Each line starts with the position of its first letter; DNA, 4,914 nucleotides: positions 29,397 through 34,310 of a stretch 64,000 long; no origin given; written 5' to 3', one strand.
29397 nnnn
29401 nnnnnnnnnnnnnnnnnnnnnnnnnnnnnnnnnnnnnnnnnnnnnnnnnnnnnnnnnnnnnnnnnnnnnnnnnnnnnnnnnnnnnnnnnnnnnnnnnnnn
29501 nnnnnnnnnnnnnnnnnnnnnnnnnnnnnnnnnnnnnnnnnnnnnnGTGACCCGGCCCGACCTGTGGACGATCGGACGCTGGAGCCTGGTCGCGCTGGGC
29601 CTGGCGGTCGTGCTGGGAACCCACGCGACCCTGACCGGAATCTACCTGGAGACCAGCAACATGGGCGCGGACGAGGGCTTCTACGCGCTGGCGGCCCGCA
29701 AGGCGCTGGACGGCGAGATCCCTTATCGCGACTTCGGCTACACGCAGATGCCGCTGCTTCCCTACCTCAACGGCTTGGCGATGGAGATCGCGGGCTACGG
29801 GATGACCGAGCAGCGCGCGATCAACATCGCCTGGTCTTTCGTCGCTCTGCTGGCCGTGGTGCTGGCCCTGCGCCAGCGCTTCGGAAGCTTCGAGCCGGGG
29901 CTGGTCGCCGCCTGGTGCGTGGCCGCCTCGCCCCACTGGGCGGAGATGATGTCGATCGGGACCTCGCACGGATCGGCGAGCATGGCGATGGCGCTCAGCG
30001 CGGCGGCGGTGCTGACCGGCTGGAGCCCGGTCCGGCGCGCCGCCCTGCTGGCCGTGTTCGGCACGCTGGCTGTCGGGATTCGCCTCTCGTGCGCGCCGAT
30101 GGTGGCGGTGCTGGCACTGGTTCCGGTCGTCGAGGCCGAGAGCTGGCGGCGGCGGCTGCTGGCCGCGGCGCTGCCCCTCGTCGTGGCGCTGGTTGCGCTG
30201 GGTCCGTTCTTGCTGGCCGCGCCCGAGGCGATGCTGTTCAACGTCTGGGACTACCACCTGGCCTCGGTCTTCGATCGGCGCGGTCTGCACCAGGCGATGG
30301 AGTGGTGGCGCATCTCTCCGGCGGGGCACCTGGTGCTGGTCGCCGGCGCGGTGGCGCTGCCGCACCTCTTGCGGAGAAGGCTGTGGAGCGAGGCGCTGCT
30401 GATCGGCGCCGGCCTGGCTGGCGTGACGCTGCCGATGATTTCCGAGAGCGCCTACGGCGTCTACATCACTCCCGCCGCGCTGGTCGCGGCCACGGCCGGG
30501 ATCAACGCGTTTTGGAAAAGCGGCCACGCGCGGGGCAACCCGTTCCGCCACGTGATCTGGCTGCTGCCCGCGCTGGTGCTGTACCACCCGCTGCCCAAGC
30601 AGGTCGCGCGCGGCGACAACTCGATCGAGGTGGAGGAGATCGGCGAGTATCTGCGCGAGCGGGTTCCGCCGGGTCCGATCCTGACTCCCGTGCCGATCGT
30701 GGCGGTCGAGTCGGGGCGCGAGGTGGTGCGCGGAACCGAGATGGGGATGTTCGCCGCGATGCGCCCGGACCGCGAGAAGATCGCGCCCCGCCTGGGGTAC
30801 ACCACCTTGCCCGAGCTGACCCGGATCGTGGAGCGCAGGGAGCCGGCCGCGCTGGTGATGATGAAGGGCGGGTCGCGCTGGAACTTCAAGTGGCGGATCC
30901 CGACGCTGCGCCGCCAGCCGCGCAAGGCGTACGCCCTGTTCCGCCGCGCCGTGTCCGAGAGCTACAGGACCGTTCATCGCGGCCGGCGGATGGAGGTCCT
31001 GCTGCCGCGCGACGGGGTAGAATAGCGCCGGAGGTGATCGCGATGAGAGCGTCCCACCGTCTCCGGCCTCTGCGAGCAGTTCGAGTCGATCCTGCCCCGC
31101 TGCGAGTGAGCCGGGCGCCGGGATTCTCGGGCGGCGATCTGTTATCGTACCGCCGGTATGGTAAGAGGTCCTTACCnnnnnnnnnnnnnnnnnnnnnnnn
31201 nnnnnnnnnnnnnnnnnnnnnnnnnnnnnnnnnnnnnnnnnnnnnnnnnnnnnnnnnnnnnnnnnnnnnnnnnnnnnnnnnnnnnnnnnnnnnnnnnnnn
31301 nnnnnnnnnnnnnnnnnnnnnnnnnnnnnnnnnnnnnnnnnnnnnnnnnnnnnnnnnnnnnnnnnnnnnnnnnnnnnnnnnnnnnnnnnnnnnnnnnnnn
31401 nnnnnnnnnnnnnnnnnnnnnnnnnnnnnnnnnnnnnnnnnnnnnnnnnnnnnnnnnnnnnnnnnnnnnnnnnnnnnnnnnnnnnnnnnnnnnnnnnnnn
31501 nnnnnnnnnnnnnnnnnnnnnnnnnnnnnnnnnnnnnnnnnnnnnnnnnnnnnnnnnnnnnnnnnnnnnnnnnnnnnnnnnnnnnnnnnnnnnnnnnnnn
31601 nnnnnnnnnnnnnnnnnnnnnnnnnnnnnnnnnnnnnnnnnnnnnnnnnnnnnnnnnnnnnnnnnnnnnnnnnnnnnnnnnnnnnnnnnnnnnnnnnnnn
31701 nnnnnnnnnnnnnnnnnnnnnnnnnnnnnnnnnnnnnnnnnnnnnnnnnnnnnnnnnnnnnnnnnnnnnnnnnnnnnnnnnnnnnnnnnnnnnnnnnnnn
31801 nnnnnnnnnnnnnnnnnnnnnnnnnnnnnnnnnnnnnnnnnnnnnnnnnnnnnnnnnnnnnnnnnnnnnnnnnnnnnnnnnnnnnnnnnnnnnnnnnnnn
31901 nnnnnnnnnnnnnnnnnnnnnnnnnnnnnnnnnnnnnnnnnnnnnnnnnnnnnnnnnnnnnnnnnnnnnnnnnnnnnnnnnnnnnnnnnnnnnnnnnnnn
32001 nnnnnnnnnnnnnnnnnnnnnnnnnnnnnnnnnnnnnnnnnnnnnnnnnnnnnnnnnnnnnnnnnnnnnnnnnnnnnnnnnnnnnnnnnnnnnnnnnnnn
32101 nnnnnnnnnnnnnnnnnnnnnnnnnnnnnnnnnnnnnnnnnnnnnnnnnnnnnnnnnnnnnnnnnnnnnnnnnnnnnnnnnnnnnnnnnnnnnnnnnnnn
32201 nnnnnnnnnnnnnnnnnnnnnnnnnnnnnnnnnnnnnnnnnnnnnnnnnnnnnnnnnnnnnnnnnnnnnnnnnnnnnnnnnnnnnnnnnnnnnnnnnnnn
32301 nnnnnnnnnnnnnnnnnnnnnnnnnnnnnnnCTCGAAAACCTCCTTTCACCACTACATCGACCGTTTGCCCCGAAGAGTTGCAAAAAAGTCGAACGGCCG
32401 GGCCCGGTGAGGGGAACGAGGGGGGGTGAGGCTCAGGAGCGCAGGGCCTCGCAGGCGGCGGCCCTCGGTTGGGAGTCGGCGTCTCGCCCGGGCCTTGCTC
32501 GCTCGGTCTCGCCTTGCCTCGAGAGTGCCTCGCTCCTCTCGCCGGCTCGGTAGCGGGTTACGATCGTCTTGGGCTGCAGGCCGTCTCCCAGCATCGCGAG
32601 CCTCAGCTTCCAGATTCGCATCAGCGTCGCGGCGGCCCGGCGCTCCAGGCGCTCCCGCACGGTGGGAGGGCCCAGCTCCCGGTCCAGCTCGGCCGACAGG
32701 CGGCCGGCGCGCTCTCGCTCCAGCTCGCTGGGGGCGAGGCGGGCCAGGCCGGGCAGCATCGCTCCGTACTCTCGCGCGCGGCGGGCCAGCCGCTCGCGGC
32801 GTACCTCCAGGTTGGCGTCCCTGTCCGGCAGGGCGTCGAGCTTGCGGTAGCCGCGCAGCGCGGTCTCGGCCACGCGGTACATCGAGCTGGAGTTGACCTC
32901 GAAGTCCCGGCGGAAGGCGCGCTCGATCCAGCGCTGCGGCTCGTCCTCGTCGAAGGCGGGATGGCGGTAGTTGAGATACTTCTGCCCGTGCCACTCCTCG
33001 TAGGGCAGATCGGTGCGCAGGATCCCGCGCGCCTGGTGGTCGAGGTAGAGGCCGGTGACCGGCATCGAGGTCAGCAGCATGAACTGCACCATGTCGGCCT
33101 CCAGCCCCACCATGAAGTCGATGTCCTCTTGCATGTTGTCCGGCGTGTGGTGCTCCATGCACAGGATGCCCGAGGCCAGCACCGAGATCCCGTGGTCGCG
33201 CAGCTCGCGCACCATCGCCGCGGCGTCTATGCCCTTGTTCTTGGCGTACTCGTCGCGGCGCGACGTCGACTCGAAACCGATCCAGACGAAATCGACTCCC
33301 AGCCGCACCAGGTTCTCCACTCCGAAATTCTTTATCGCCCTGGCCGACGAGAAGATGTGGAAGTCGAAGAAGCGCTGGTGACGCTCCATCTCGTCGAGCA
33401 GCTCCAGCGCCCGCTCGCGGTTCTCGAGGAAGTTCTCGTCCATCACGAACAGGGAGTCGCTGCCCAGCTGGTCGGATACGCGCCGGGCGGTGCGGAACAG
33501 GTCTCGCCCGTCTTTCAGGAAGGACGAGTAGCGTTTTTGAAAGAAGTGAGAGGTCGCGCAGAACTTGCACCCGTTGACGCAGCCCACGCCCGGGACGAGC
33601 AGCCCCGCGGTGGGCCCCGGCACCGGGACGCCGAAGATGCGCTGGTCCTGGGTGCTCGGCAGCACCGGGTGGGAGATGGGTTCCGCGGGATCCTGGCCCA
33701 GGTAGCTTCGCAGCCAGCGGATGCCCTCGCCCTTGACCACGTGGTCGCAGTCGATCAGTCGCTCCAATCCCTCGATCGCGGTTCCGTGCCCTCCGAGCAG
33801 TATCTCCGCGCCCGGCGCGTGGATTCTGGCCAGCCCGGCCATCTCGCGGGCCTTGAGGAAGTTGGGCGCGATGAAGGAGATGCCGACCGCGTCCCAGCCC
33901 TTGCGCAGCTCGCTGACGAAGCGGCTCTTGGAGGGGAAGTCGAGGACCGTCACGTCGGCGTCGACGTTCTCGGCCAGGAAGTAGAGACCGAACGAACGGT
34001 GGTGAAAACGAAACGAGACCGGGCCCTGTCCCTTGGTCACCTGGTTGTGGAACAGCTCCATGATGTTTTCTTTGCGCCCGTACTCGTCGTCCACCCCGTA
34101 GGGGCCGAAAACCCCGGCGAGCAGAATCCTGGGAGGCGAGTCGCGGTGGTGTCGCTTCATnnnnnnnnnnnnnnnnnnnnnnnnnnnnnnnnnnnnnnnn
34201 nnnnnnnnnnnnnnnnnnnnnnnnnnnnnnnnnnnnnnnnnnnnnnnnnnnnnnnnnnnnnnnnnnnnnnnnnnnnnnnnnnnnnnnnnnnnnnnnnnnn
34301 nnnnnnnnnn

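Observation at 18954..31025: Modular lipid-linked glycosylation operon built from repeated PA14 protein + GT-C transferase pairs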

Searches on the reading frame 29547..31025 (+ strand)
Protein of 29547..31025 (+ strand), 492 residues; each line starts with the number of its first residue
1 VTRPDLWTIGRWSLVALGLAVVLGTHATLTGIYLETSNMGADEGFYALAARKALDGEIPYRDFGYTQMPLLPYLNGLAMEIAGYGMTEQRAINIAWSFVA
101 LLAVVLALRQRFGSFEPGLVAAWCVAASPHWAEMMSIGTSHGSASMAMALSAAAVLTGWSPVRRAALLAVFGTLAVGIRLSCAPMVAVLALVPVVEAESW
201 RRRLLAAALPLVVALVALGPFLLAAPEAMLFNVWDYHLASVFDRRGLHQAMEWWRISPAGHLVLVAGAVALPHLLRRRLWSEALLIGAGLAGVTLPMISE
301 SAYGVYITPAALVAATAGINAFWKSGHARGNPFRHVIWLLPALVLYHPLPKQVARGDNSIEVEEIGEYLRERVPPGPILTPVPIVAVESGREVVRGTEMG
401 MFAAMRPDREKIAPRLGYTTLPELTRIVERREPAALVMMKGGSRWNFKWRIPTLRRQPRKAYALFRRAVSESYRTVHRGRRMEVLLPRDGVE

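Call 6: search_protein_families(library=pfam, proteins=[window:29547-31025:+], max_evalue=0.1)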
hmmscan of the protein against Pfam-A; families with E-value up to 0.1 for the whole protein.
window:29547-31025:+ (492 aa): 1 family
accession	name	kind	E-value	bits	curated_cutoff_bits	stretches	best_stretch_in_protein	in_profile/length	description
PF13231.12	PMT_2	-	0.00011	22.9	26.1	1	69-221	4-154/160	Dolichyl-phosphate-mannose-protein mannosyltransferase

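Call 7: search_protein_families(library=ncbifam, proteins=[window:29547-31025:+], max_evalue=0.1)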
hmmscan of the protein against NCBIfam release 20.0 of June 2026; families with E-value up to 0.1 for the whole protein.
window:29547-31025:+ (492 aa): 0 families

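Call 64: search_solved_structures(query=window:29547-31025:+, max_evalue=10)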
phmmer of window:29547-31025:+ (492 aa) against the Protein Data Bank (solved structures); distinct sequences matched with E-value up to 10: 7.
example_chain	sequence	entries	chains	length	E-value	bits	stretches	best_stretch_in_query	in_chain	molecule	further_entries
2mrm_A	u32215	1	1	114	0.33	12.8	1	344-390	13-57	Membrane protein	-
5hbl_A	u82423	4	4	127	0.46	12.3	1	346-390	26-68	Inner membrane protein YgaP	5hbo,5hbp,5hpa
2moi_A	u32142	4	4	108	0.47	12.3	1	347-390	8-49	Inner membrane protein YgaP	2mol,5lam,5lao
5hbq_A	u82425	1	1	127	0.51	12.2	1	346-389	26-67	Inner membrane protein YgaP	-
1qge_D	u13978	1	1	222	0.56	12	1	110-209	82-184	PROTEIN (TRIACYLGLYCEROL HYDROLASE)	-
1tah_B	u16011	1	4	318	1.2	11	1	110-209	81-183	LIPASE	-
1cvl_A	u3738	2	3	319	1.2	11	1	110-209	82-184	TRIACYLGLYCEROL HYDROLASE | Lipase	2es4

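Call 69: search_solved_structures(query=A7, max_evalue=10)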
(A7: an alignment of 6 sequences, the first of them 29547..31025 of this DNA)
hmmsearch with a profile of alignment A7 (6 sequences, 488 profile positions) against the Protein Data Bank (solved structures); distinct sequences matched with E-value up to 10: 2.
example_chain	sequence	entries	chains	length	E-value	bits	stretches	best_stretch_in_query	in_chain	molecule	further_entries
7byw_A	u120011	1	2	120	0.53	12.3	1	199-254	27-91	L-fucose mutarotase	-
7byu_A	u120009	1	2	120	0.64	12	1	199-254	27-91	L-fucose mutarotase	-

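Call 70: search_protein_families(library=pfam, alignment_id=A7, max_evalue=0.05)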
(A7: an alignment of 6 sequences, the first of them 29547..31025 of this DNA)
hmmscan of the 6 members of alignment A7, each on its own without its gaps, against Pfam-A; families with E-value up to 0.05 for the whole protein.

A. member 1, window:29547-31025:+ (492 aa): 1 family
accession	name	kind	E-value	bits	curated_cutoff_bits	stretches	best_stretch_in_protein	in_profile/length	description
PF13231.12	PMT_2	-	0.00011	22.9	26.1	1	69-221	4-154/160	Dolichyl-phosphate-mannose-protein mannosyltransferase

B. families by the number of members that match (of 6 scanned): 2 families
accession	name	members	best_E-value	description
PF13231.12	PMT_2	3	3.5e-06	Dolichyl-phosphate-mannose-protein mannosyltransferase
PF07613.16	DUF1576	1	0.014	Protein of unknown function (DUF1576)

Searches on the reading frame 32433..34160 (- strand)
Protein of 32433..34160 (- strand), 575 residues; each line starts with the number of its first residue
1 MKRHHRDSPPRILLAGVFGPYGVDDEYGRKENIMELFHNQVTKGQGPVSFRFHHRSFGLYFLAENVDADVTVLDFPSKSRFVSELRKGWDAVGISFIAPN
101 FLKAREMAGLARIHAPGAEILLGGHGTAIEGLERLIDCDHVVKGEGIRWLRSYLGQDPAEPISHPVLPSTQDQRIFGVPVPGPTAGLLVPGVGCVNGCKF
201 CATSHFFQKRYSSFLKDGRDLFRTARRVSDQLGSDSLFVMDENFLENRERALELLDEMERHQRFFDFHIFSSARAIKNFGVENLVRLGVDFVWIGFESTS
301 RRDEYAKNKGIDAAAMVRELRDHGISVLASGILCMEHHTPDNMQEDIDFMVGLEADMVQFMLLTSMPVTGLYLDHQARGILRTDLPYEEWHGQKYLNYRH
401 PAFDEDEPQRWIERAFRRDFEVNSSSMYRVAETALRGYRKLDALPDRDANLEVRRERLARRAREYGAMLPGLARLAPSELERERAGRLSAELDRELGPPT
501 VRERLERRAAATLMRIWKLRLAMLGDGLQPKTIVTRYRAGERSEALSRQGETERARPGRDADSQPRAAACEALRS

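Call 27: search_protein_families(library=pfam, proteins=[window:32433-34160:-], max_evalue=0.01)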
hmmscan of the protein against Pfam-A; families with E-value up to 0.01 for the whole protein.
window:32433-34160:- (575 aa): 2 families
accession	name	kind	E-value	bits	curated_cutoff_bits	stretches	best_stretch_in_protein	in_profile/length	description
PF04055.27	Radical_SAM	-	1.4e-10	42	29.5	1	189-349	2-165/166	Radical SAM superfamily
PF02310.24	B12-binding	-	1.8e-06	28.2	32.1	1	57-146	15-113/121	B12 binding domain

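Call 92: search_protein_families(library=ncbifam, proteins=[window:32433-34160:-], max_evalue=0.01)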
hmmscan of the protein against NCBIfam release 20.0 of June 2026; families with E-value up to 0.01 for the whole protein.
window:32433-34160:- (575 aa): 8 families
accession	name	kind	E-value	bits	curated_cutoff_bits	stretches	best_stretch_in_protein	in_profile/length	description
NF050148.1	rSAM_ApyD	equivalog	1.3e-10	40.3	750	1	191-377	205-395/645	RiPP biosynthesis radical SAM protein ApyD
TIGR03471.1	HpnJ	equivalog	3.2e-10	39.5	577.6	1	191-435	203-447/472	hopanoid biosynthesis associated radical SAM protein HpnJ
TIGR02026.1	BchE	equivalog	4.7e-08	32.3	481.35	1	193-382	202-394/497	magnesium-protoporphyrin IX monomethyl ester anaerobic oxidative cyclase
TIGR04072.2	rSAM_ladder_B12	equivalog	1.2e-06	27.4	360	1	193-419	188-411/443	lipid biosynthesis B12-binding/radical SAM protein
TIGR04014.1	B12_SAM_MJ_0865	equivalog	3.2e-05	22.9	360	1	193-371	168-354/434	methyl-coenzyme M reductase glutamine C-methyltransferase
NF038361.1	rSAM_Sden_1168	equivalog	6.5e-05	21.7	575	1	192-262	289-356/560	Sden_1168 family B12-binding radical SAM P-methyltransferase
TIGR04479.1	bcpD_PhpK_rSAM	subfamily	0.00093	17.7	600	1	194-376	250-432/504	PhpK family radical SAM P-methyltransferase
NF004076.0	PRK05581.1-4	subfamily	0.0054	16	165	1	239-302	38-99/221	ribulose-phosphate 3-epimerase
